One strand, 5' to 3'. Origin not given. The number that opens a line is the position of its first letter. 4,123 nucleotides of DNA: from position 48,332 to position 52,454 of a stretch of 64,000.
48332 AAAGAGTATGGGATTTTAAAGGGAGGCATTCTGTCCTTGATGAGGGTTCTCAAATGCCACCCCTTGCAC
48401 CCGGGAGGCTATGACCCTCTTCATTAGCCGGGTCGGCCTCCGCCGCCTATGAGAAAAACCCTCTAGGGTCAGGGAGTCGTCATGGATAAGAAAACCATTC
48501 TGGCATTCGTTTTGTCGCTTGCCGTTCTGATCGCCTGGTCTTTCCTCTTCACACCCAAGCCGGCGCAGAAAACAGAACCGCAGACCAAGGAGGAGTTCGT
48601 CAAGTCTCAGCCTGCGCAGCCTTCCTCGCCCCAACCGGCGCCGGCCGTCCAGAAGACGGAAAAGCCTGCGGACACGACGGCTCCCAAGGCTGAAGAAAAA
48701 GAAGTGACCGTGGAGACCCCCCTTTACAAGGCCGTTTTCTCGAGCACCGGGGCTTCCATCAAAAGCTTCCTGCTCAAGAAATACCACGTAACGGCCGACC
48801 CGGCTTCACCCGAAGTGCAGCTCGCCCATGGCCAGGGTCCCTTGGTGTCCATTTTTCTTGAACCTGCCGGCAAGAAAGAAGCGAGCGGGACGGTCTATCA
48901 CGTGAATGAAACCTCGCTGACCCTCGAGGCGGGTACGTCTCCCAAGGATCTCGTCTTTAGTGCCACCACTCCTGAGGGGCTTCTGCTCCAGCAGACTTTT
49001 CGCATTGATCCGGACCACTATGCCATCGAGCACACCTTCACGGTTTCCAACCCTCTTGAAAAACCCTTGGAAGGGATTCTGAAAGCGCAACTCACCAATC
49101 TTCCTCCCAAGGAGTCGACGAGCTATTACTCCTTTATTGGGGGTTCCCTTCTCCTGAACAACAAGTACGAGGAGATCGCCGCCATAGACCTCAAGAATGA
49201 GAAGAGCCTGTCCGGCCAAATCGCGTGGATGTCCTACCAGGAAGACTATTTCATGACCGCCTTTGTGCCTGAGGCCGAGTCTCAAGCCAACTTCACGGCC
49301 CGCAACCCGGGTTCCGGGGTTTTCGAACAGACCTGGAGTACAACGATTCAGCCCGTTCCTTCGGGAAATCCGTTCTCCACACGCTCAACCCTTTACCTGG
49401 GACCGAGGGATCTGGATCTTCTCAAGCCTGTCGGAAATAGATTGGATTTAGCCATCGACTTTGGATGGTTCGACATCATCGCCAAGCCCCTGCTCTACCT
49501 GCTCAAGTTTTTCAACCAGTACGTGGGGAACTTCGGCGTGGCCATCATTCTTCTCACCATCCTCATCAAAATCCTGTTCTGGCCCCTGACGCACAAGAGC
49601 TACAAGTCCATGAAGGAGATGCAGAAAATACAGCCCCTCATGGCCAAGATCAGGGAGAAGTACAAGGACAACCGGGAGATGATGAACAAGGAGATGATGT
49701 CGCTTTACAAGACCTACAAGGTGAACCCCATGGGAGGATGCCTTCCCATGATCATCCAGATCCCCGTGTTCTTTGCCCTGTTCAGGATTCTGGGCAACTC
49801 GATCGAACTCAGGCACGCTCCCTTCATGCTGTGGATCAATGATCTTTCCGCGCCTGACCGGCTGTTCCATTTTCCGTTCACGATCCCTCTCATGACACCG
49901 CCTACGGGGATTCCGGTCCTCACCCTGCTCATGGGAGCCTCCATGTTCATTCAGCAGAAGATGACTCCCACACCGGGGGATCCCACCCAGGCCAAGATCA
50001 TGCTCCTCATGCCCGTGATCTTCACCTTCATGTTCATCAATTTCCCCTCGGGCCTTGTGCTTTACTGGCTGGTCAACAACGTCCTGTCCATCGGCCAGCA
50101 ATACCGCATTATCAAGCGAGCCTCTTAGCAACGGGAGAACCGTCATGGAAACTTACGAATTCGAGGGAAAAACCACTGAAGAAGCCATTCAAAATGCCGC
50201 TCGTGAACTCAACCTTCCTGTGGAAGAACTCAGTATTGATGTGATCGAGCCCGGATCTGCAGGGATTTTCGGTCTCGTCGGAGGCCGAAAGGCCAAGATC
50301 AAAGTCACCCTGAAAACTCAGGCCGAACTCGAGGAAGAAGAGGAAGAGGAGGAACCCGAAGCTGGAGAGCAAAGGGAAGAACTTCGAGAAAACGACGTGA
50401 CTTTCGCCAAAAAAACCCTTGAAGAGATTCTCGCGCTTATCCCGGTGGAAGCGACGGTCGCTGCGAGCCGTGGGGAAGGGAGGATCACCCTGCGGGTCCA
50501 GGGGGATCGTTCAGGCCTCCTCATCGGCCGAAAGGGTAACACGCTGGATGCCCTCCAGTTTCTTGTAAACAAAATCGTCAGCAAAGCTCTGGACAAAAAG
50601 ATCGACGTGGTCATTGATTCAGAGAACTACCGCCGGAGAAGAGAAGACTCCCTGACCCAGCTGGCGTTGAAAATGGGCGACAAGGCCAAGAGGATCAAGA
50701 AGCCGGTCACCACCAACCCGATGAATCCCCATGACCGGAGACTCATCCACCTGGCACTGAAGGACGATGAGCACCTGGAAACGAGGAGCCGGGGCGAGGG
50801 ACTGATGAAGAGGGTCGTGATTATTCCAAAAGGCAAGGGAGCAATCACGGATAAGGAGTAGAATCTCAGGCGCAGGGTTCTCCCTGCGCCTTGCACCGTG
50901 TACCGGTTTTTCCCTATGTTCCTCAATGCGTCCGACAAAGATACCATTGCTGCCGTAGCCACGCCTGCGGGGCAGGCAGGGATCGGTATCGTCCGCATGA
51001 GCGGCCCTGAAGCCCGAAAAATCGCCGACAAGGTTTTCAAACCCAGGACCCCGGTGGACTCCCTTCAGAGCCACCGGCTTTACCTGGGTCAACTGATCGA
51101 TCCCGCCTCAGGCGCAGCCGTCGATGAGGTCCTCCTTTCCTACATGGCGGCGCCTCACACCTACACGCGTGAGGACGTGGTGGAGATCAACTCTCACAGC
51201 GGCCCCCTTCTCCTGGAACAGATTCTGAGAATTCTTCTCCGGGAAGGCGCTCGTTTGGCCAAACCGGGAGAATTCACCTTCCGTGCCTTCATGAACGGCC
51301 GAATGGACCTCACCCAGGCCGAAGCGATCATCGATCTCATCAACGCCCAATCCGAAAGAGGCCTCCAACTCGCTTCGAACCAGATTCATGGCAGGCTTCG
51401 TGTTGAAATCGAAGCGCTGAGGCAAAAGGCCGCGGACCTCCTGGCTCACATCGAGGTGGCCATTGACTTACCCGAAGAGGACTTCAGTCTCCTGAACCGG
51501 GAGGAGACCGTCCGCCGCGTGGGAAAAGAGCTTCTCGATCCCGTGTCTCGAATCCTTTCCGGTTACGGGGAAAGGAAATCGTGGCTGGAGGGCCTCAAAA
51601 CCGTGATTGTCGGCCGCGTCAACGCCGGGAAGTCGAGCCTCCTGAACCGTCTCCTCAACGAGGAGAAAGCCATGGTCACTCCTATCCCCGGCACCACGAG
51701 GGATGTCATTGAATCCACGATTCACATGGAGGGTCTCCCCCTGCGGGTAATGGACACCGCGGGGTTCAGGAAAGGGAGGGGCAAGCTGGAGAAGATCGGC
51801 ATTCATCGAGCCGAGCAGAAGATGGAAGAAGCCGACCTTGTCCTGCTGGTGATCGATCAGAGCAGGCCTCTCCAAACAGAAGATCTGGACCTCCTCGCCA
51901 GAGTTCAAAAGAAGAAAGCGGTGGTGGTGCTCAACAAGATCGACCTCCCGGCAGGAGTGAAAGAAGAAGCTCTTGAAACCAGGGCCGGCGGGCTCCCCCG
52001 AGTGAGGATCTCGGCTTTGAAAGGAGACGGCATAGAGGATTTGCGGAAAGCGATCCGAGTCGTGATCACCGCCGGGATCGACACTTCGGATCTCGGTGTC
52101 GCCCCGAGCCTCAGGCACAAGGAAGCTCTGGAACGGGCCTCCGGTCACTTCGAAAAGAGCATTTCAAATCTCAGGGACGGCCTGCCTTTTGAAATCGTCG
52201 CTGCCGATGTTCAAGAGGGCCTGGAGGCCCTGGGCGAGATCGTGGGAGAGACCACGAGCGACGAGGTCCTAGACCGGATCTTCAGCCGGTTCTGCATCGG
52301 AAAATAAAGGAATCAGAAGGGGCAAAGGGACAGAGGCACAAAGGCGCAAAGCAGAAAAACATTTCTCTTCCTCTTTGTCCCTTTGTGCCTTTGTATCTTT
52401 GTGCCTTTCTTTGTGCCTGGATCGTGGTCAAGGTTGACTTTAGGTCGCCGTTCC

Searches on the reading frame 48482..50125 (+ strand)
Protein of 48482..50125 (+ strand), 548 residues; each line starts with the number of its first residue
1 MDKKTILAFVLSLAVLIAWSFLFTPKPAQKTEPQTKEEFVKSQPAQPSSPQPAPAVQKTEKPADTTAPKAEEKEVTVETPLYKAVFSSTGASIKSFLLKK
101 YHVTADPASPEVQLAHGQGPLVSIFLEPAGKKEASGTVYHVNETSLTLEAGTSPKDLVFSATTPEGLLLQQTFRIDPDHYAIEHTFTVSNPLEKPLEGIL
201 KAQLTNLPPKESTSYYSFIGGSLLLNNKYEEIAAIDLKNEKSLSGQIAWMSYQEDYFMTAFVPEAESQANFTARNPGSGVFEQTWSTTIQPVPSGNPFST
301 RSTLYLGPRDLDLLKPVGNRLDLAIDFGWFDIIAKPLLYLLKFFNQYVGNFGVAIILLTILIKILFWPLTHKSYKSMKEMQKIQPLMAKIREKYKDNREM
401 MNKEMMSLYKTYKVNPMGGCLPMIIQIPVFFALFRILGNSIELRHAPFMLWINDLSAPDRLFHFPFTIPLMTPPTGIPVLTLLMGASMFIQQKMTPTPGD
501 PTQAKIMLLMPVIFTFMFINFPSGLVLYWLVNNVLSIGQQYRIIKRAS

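Call 42: search_protein_families(library=pfam, proteins=[window:48482-50125:+], max_evalue=0.0001)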
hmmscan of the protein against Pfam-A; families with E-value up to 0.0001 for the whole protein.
window:48482-50125:+ (548 aa): 3 families
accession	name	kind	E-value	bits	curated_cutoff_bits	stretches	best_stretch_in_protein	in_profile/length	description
PF02096.25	60KD_IMP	-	1.5e-66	223.8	35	1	351-544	1-162/163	60Kd inner membrane protein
PF14849.12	YidC_periplas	-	1.2e-49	170.2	24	1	75-339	2-282/283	YidC periplasmic domain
PF00558.24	Vpu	-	6.9e-06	26.2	24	1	352-397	8-53/81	Vpu protein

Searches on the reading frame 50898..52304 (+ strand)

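Call 42: search_protein_families(library=pfam, proteins=[window:50898-52304:+], max_evalue=0.0001)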
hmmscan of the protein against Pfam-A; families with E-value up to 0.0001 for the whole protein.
window:50898-52304:+ (469 aa): 8 families
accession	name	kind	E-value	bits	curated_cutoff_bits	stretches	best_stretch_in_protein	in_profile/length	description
PF12631.12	MnmE_helical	-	4.7e-51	174.3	40.1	1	138-466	1-211/211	MnmE helical domain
PF10396.14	TrmE_N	-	7e-41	139.6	29.8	1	16-135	1-117/117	GTP-binding protein TrmE N-terminus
PF01926.29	MMR_HSR1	-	5.4e-27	94.6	21.9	1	235-347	2-113/113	50S ribosome-binding GTPase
PF03193.22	RsgA_GTPase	-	3.2e-10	40.6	30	1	190-292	64-170/174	RsgA GTPase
PF02421.24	FeoB_N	-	3.7e-10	40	27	1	234-386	2-156/156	Ferrous iron transport protein B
PF00009.33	GTP_EFTU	-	6.3e-09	36.1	26.5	1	236-387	7-183/188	Elongation factor Tu GTP binding domain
PF00350.29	Dynamin_N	-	1.7e-07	31.9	27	0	236-268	2-34/168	Dynamin family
PF00025.27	Arf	-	1.3e-05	25.2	22.3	1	231-362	13-139/174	ADP-ribosylation factor family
